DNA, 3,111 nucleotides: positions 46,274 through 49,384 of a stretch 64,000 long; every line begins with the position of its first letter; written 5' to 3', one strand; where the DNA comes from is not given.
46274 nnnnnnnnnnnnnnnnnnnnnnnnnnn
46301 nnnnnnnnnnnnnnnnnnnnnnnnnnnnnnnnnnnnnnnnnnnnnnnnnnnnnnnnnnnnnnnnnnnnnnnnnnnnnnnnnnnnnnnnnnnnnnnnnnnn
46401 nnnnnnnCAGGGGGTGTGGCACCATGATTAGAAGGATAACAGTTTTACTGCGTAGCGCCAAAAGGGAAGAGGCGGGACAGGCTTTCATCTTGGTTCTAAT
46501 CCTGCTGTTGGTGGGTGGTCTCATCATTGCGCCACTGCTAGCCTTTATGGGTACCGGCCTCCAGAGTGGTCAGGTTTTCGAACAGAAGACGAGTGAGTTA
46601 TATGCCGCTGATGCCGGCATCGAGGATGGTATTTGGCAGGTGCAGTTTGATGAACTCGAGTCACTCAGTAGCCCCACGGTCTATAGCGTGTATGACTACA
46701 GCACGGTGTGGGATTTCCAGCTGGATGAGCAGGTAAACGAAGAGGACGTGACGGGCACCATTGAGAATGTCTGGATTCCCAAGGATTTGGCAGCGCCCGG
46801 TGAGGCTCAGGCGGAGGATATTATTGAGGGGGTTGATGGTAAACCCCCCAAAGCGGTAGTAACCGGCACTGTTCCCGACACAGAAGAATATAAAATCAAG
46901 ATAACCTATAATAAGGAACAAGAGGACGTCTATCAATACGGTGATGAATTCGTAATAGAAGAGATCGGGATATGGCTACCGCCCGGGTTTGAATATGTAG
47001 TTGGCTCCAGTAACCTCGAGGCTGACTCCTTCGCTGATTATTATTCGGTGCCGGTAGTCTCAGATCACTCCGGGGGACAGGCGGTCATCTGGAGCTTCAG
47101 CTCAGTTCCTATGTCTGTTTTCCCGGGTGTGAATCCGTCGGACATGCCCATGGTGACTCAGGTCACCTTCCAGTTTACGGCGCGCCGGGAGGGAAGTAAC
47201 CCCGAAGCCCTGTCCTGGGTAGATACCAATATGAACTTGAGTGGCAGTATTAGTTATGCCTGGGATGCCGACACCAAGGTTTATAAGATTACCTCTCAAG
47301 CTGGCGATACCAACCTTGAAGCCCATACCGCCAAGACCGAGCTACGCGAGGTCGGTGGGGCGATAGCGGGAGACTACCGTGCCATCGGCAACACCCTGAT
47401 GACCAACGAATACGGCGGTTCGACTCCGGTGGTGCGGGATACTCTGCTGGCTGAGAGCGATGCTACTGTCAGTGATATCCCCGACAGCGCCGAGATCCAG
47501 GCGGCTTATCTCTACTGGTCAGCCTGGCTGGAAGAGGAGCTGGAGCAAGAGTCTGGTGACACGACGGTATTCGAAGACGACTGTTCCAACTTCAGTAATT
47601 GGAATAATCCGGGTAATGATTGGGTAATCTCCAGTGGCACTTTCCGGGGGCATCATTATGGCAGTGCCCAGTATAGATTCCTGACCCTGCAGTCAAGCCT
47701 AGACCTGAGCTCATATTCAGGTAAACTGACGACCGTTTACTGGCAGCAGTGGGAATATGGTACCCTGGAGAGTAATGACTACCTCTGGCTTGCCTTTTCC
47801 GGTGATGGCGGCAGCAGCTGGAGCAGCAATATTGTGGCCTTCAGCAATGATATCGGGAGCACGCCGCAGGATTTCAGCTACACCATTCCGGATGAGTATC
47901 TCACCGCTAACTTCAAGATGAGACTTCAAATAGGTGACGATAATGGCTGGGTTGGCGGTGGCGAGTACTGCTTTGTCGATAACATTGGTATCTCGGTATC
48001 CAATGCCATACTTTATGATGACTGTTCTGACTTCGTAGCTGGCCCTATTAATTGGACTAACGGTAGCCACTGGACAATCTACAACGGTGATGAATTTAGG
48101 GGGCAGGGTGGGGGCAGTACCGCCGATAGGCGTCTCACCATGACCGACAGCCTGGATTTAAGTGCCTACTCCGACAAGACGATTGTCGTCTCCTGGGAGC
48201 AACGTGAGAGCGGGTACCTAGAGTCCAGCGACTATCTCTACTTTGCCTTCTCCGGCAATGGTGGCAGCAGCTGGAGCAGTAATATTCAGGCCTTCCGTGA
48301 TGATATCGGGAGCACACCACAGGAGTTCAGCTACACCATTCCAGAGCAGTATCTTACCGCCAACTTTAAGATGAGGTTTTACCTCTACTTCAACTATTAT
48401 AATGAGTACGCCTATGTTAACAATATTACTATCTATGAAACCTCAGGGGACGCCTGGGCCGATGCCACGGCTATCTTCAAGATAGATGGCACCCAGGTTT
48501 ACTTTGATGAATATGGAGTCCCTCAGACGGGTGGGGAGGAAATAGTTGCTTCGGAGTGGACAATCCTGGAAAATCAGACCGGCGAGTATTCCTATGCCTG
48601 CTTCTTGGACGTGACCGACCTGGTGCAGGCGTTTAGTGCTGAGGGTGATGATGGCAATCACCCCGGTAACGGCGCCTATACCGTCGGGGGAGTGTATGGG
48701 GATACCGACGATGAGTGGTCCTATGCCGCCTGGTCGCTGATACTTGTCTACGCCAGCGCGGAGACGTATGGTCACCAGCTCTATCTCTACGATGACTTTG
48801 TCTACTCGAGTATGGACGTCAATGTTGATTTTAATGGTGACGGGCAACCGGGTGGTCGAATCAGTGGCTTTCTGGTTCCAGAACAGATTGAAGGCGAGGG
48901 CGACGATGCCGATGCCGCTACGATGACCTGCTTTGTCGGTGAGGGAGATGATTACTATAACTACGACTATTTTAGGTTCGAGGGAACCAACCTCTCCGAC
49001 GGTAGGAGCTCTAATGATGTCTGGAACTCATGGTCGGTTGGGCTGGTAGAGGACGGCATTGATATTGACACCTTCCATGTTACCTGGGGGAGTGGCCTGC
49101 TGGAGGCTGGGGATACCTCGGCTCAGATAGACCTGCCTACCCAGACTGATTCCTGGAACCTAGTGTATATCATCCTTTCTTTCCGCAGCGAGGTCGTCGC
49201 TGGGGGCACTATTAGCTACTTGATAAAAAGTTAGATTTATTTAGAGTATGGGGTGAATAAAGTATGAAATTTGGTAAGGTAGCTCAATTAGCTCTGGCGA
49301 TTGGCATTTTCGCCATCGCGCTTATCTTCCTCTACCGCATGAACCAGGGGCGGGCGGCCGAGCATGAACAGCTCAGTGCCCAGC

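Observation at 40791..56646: Candidate new system: a type IV pilus controlled through paired degenerate nuclease-fold modules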

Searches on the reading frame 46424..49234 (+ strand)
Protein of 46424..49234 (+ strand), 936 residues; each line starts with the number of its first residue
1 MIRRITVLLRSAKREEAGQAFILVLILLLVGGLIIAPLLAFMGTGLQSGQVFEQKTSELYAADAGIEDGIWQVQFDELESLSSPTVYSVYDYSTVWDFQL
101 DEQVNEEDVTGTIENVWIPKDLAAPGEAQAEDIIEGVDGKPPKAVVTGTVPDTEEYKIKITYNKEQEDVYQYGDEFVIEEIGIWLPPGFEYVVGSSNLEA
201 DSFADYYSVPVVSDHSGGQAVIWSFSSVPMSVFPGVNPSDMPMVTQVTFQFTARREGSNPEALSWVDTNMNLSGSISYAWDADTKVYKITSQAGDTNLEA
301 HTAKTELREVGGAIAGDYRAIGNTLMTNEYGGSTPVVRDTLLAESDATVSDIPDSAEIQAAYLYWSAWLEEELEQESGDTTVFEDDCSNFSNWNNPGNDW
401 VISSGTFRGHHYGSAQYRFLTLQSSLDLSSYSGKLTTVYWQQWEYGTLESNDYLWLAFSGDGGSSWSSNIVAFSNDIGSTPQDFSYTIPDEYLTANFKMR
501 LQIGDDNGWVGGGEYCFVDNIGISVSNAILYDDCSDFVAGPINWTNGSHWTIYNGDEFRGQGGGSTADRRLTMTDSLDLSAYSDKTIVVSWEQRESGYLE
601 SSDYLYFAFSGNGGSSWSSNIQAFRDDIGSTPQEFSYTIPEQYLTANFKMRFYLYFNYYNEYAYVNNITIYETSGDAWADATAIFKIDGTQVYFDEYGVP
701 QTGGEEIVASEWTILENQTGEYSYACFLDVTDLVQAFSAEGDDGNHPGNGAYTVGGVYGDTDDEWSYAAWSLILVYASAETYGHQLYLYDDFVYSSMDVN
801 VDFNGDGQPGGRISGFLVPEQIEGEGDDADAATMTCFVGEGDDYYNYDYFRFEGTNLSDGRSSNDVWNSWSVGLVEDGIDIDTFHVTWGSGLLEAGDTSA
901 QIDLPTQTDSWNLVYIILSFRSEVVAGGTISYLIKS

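Call 4: search_protein_families(library=pfam, proteins=[window:46424-49234:+], max_evalue=0.01)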
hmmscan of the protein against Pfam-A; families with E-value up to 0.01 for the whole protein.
window:46424-49234:+ (936 aa): 1 family
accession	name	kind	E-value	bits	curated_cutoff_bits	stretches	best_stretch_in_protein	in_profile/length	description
PF21471.3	Reelin_subrepeat-B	-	0.00014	22.1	27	0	569-653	24-107/127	Reelin subrepeat B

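Call 70: search_protein_families(library=ncbifam, proteins=[window:46424-49234:+], max_evalue=0.001)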
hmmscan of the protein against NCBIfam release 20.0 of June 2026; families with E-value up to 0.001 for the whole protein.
window:46424-49234:+ (936 aa): 0 families

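Call 71: search_protein_families(library=padloc, proteins=[window:46424-49234:+], max_evalue=0.01)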
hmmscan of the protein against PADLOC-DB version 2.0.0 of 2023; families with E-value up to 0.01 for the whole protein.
window:46424-49234:+ (936 aa): 0 families
